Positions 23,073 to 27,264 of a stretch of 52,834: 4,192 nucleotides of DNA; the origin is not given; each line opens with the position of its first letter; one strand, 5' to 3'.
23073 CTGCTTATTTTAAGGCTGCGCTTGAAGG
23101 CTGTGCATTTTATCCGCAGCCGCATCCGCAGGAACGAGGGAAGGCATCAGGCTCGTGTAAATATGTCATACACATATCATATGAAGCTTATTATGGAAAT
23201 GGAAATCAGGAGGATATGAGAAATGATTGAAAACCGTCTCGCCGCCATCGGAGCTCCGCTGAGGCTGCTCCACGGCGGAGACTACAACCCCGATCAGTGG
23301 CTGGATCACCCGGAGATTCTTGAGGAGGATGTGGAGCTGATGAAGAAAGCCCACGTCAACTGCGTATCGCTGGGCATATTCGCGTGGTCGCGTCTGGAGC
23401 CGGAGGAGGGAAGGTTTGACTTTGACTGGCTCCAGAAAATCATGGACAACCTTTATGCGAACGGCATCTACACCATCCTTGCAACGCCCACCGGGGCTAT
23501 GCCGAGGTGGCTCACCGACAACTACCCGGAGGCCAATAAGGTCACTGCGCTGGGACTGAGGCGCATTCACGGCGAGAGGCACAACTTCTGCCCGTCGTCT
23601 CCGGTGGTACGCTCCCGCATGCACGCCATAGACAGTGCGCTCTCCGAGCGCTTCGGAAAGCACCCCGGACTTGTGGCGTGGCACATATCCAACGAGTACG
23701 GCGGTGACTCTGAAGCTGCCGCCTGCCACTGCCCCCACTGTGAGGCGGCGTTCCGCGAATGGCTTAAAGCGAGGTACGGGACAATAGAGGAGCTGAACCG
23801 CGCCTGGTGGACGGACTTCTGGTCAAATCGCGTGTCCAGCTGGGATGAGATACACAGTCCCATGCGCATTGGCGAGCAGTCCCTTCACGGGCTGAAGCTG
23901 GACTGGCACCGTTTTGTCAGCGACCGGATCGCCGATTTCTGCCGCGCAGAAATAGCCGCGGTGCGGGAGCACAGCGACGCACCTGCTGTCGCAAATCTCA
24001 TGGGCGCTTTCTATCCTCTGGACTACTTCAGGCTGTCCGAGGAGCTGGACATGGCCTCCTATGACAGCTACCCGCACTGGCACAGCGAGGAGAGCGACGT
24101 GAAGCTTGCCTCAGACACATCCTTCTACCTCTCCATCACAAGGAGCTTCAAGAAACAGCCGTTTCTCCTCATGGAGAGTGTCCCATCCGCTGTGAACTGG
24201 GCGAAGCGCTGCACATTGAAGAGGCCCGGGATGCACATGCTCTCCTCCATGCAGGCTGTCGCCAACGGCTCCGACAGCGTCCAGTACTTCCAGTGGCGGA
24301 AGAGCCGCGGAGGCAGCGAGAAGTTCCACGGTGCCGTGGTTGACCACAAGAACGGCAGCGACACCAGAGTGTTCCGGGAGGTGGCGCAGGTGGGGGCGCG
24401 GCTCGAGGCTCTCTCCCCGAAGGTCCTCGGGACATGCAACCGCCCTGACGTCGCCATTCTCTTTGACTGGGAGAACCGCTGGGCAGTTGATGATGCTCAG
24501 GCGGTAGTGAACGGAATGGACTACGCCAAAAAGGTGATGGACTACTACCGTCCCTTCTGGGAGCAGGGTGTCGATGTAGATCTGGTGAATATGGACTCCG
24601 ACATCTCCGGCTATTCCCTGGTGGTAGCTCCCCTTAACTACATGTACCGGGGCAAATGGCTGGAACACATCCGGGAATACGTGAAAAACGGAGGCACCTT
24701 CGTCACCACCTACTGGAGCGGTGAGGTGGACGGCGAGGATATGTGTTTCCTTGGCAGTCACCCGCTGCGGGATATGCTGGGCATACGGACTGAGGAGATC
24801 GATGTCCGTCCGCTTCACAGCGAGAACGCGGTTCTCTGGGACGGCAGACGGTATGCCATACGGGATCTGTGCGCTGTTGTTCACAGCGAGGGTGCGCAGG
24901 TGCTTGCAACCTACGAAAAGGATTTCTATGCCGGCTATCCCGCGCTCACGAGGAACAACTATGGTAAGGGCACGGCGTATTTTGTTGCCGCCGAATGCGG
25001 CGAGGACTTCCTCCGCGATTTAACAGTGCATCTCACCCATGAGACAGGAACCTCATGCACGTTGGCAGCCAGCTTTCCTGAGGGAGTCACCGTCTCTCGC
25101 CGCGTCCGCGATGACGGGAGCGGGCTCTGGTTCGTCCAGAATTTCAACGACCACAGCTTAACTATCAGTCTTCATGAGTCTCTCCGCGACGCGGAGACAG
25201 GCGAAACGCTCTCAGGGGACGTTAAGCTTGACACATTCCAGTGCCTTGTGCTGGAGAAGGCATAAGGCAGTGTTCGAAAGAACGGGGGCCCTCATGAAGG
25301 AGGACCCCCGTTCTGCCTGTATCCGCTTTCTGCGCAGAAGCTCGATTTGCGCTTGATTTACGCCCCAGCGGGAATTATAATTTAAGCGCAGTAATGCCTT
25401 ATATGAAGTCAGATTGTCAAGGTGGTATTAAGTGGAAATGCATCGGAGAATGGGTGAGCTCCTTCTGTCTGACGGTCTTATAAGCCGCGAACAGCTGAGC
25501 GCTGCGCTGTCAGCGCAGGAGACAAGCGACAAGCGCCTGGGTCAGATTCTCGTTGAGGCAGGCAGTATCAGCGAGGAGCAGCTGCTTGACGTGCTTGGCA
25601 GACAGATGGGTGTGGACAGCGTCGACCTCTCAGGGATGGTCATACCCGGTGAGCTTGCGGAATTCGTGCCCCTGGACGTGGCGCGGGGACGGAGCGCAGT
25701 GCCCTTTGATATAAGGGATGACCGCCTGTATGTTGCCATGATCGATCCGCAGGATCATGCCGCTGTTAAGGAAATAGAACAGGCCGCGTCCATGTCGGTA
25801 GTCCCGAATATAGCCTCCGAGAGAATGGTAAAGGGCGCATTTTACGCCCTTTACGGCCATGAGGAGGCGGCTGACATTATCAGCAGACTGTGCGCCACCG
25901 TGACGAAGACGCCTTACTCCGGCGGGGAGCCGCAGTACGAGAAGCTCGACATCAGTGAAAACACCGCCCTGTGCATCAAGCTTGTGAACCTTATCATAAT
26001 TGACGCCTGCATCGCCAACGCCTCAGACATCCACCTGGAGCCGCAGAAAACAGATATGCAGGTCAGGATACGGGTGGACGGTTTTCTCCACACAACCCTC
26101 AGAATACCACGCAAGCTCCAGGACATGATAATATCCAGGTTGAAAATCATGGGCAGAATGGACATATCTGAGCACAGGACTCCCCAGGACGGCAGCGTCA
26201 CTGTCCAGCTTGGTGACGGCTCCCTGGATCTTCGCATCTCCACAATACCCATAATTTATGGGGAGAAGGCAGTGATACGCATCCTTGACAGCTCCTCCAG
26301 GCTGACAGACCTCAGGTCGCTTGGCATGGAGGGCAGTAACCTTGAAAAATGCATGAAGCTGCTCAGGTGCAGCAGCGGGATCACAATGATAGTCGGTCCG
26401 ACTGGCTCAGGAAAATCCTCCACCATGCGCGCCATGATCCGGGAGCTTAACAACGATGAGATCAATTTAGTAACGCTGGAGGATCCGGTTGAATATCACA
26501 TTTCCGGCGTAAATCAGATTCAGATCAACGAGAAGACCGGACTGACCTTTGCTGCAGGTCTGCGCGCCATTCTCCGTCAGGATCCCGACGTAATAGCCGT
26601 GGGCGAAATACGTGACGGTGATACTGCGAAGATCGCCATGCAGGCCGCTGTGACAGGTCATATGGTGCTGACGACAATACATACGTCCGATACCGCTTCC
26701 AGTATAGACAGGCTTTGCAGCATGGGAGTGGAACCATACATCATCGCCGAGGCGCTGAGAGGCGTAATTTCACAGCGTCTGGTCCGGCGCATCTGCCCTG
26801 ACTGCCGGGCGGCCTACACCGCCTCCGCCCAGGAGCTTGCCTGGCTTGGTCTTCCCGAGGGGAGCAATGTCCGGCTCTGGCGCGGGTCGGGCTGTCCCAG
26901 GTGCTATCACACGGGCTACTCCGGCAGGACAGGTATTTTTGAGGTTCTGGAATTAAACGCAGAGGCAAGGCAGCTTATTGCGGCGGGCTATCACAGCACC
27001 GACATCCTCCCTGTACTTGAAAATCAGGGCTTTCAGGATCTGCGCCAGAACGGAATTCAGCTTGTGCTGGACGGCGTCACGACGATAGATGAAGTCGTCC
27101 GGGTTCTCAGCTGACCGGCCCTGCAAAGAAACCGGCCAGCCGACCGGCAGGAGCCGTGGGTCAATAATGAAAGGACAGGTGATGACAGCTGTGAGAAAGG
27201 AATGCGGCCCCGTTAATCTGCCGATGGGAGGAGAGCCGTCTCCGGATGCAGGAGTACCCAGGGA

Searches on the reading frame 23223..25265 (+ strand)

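Call 78: search_protein_families(library=pfam, proteins=[window:23223-25265:+], max_evalue=0.001)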
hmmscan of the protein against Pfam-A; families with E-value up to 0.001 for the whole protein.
window:23223-25265:+ (680 aa): 3 families
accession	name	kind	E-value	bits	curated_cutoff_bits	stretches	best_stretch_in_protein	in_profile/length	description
PF02449.21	Glyco_hydro_42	-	4.3e-145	484.2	21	1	20-396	1-375/376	Beta-galactosidase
PF08532.16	Glyco_hydro_42M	-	2.9e-66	223.4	25.8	1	409-608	2-204/207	Beta-galactosidase trimerisation domain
PF08533.16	Glyco_hydro_42C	-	2e-08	34.3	21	1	621-678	1-57/58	Beta-galactosidase C-terminal domain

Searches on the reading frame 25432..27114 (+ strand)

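Call 78: search_protein_families(library=pfam, proteins=[window:25432-27114:+], max_evalue=0.001)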
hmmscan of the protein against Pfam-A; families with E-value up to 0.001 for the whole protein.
window:25432-27114:+ (560 aa): 4 families
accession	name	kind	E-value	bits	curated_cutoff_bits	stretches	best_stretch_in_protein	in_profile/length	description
PF00437.27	T2SSE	-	3e-124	414.9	24.9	1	177-557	4-370/370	Type II/IV secretion system protein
PF05157.20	MshEN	-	1.1e-13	51.5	23.1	1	60-146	2-89/90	MshEN domain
PF13401.12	AAA_22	-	0.00018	22.3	27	1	315-352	5-44/130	AAA domain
PF13476.12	AAA_23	-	0.00086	20.4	27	0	314-335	18-39/201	AAA domain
